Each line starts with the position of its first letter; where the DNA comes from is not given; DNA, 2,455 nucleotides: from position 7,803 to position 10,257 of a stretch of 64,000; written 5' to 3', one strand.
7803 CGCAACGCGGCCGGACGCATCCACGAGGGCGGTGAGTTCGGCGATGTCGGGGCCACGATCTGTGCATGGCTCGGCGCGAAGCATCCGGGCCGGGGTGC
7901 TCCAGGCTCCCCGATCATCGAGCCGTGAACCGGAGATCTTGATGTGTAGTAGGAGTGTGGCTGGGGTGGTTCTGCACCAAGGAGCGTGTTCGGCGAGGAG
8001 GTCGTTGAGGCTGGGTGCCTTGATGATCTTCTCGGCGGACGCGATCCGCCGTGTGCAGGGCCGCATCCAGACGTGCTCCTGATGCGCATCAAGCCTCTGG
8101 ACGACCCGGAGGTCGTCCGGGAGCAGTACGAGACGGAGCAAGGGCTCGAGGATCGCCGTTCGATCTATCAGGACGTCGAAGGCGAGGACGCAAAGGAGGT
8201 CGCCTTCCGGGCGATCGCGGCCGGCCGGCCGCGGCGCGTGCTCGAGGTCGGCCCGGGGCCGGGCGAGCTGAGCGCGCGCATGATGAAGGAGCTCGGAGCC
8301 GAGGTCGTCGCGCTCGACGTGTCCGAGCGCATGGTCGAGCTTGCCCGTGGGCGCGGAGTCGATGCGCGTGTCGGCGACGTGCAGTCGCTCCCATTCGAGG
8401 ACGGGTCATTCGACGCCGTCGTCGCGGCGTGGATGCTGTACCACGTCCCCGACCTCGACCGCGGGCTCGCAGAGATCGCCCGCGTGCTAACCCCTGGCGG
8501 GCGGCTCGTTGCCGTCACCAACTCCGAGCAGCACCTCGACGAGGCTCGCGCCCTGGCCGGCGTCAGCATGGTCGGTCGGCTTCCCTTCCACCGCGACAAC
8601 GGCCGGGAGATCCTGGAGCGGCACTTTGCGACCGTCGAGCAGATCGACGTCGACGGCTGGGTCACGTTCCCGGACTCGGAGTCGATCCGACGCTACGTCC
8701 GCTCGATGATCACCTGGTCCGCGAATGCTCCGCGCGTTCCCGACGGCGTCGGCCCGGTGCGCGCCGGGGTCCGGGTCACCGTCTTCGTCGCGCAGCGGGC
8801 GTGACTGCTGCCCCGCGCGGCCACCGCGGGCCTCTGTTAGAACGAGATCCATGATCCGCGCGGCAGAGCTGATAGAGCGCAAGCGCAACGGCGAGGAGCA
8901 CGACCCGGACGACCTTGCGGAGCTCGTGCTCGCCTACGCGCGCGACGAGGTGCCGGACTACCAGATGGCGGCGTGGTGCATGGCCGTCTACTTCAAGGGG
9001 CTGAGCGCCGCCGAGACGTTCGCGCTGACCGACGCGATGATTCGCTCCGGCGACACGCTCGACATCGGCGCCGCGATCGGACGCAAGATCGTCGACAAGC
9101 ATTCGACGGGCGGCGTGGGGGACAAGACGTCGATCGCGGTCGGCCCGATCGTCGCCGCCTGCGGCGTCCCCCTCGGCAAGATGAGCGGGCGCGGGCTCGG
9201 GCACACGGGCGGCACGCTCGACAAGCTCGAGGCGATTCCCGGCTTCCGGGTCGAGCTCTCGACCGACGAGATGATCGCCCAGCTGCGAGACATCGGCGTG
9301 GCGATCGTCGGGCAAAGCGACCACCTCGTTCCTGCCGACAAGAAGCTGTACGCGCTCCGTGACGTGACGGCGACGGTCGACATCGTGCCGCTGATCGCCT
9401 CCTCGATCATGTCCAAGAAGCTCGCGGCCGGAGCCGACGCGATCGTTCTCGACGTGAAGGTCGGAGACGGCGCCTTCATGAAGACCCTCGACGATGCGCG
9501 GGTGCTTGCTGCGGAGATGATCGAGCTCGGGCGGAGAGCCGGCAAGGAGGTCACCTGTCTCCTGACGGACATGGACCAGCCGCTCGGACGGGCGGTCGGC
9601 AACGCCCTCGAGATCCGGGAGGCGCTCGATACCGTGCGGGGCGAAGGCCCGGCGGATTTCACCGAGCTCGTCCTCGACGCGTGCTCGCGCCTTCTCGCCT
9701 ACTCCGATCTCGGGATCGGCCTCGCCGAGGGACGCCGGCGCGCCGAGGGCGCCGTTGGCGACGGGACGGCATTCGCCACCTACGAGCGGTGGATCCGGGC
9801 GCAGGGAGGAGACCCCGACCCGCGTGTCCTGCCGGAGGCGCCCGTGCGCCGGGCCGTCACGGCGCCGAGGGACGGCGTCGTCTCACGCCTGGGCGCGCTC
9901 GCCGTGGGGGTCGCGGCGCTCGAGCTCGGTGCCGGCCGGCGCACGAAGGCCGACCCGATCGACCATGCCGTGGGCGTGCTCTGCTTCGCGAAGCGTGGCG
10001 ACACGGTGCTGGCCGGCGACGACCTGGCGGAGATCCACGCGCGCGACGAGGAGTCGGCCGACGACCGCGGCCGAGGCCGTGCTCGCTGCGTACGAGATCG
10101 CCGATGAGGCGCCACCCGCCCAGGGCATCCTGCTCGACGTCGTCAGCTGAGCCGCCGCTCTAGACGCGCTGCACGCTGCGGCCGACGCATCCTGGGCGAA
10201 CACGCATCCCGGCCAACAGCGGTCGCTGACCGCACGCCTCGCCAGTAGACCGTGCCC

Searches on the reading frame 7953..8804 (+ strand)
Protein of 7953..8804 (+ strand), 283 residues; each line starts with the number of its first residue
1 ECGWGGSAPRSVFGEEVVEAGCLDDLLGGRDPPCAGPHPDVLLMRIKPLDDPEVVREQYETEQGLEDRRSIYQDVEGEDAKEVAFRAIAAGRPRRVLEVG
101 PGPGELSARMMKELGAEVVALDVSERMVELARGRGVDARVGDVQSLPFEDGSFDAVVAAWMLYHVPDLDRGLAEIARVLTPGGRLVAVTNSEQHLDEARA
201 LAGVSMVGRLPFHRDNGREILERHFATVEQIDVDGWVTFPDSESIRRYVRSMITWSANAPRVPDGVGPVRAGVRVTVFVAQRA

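Call 11: search_protein_families(library=pfam, proteins=[window:7953-8804:+], max_evalue=0.001)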
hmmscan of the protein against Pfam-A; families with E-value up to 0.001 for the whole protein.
window:7953-8804:+ (283 aa): 7 families
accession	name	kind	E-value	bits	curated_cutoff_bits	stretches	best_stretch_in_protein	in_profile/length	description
PF08241.18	Methyltransf_11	-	2.3e-25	89.5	21.2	1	97-186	1-94/95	Methyltransferase domain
PF13649.12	Methyltransf_25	-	4.4e-23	82.2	27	1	96-183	1-97/97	Methyltransferase domain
PF13847.12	Methyltransf_31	-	3.6e-17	62.8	27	1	95-193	6-116/145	Methyltransferase domain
PF13489.12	Methyltransf_23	-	2e-15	57.4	27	1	87-215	17-124/164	Methyltransferase domain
PF01209.24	Ubie_methyltran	-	2.3e-13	50.5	20.1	1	86-195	41-159/233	ubiE/COQ5 methyltransferase family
PF08242.18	Methyltransf_12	-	8e-13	49.4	30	1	97-185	1-98/98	Methyltransferase domain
PF02353.26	CMAS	-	0.00018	21.4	27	1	94-198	64-175/273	Mycolic acid cyclopropane synthetase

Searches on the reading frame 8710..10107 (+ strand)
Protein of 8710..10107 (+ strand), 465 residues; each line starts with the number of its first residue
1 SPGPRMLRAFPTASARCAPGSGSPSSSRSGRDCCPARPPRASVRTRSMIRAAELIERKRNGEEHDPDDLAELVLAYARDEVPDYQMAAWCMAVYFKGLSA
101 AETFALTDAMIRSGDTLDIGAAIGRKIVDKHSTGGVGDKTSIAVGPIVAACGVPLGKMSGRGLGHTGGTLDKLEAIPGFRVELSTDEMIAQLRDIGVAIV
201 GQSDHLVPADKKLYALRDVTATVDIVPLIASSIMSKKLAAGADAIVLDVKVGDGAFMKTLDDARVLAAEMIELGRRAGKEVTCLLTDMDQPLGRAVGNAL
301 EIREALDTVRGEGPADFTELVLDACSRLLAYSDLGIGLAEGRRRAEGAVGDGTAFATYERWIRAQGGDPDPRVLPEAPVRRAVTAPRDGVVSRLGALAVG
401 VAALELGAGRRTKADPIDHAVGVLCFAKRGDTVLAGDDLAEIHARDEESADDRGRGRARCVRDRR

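Call 11: search_protein_families(library=pfam, proteins=[window:8710-10107:+], max_evalue=0.001)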
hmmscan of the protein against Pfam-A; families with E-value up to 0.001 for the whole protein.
window:8710-10107:+ (465 aa): 3 families
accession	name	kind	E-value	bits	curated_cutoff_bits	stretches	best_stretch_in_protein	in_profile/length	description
PF00591.27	Glycos_transf_3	-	4e-47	161.4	27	1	126-354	3-252/253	Glycosyl transferase family, a/b domain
PF02885.22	Glycos_trans_3N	-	1.7e-19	69.7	26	1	53-114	2-63/63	Glycosyl transferase family, helical bundle domain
PF07831.19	PYNP_C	-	7.9e-19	67.5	27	1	390-451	1-62/75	Pyrimidine nucleoside phosphorylase C-terminal domain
